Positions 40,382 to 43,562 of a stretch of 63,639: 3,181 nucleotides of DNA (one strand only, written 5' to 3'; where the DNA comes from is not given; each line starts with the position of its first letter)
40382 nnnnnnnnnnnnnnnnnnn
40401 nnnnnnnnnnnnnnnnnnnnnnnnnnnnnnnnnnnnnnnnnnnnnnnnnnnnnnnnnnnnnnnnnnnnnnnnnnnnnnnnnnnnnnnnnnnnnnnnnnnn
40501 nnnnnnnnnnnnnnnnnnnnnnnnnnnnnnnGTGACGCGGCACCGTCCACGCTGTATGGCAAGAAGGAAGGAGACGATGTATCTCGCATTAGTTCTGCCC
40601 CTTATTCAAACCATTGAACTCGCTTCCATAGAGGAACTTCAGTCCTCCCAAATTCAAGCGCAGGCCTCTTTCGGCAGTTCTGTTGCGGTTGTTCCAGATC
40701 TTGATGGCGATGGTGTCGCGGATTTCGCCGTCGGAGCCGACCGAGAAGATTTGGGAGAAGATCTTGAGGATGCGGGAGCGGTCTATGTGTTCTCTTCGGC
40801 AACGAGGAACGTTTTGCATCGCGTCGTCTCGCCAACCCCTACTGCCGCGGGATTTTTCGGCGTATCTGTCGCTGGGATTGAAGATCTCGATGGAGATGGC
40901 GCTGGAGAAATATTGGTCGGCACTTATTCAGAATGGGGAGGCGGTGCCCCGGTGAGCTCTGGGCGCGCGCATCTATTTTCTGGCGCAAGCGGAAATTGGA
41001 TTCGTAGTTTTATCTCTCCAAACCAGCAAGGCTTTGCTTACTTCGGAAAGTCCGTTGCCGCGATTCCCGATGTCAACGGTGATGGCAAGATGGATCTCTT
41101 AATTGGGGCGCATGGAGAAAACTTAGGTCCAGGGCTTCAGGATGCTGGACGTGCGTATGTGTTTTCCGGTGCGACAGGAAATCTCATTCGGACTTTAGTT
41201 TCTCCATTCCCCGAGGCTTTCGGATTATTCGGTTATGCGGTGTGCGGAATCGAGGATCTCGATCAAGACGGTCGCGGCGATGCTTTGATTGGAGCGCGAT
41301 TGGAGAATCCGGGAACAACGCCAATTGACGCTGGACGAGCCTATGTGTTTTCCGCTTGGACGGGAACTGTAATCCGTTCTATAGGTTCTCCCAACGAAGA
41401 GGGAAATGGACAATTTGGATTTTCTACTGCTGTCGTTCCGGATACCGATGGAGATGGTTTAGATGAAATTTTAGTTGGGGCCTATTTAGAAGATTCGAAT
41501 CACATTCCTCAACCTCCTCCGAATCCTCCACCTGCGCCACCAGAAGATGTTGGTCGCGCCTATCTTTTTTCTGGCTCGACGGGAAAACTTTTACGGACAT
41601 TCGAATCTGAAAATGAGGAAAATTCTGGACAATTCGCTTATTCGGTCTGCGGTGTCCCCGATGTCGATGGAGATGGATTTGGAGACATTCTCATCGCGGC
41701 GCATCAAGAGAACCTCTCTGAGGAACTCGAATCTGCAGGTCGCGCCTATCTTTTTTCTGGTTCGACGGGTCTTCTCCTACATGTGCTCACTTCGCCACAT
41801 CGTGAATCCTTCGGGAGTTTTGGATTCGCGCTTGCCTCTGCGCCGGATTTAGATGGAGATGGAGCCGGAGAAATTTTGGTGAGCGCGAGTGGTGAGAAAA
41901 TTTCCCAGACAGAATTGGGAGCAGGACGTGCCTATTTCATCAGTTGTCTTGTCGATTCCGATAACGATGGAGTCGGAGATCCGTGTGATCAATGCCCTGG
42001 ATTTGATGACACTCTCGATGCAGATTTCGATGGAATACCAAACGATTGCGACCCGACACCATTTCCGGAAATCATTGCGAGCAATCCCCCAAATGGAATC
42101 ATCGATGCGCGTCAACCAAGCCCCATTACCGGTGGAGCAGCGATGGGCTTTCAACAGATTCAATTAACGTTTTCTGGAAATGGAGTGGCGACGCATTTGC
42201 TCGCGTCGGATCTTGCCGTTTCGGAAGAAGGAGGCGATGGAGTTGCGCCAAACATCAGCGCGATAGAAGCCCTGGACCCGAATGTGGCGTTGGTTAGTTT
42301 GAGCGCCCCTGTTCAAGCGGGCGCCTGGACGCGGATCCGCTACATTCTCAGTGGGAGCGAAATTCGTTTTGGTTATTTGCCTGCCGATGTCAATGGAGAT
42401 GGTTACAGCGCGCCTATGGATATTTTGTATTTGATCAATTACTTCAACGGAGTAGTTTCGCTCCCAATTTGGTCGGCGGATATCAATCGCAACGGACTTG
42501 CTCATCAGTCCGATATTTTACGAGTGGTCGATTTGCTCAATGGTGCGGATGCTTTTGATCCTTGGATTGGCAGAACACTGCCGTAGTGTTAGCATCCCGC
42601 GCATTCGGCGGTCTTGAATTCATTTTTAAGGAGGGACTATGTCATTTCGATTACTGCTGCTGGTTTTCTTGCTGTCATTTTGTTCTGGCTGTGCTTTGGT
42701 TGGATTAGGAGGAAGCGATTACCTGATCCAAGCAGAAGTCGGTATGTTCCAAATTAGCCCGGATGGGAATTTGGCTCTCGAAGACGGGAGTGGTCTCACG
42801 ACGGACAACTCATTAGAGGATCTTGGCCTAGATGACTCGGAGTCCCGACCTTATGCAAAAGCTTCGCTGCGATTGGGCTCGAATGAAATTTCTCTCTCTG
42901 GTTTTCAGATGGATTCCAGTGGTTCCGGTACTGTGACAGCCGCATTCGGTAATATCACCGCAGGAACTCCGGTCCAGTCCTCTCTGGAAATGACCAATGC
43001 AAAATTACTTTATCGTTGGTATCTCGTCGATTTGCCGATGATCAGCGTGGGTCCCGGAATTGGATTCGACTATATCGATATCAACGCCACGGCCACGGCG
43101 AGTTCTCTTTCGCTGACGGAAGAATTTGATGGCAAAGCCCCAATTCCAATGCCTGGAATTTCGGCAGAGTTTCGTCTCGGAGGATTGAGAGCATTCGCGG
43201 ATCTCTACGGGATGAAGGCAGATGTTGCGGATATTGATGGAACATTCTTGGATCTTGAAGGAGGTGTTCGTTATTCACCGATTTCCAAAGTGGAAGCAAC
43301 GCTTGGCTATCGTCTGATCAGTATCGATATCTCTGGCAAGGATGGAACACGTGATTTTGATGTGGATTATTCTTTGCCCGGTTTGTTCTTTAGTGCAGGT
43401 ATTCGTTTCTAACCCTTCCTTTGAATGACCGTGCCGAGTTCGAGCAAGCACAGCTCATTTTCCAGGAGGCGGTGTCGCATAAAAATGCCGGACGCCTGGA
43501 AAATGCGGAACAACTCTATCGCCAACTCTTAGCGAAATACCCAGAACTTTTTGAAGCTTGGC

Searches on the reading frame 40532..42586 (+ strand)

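Call 5: search_protein_families(library=pfam, proteins=[window:40532-42586:+], max_evalue=0.01)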
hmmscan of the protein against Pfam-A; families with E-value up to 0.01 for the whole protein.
window:40532-42586:+ (684 aa): 4 families
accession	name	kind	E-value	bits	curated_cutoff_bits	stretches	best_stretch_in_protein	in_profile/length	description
PF01839.29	FG-GAP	-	3.6e-52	174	22.1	6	171-211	1-37/37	FG-GAP repeat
PF13517.12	FG-GAP_3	-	3.8e-15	56.7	26.9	3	118-191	1-61/61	FG-GAP-like repeat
PF23727.1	Beta-prop_FAM234A_B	-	4.4e-11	42.4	26.4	0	361-414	119-165/467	FAM234A/B beta-propeller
PF00404.24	Dockerin_1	-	4.7e-05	23.9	22.9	1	618-669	2-56/57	Dockerin type I domain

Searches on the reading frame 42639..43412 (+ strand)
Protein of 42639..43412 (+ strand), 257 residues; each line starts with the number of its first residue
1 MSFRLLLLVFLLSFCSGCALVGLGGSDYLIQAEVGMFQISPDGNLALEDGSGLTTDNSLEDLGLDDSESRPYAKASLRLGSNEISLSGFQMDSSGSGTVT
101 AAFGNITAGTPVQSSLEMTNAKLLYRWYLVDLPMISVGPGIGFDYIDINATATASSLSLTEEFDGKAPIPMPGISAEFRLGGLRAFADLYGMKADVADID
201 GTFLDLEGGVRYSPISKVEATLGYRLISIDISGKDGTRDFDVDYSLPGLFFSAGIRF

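Call 5: search_protein_families(library=pfam, proteins=[window:42639-43412:+], max_evalue=0.01)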
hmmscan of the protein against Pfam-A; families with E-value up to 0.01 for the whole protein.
window:42639-43412:+ (257 aa): 1 family
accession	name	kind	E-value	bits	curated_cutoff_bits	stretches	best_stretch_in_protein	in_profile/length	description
PF07437.17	YfaZ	-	0.0015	18.6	23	1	203-243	131-169/180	YfaZ precursor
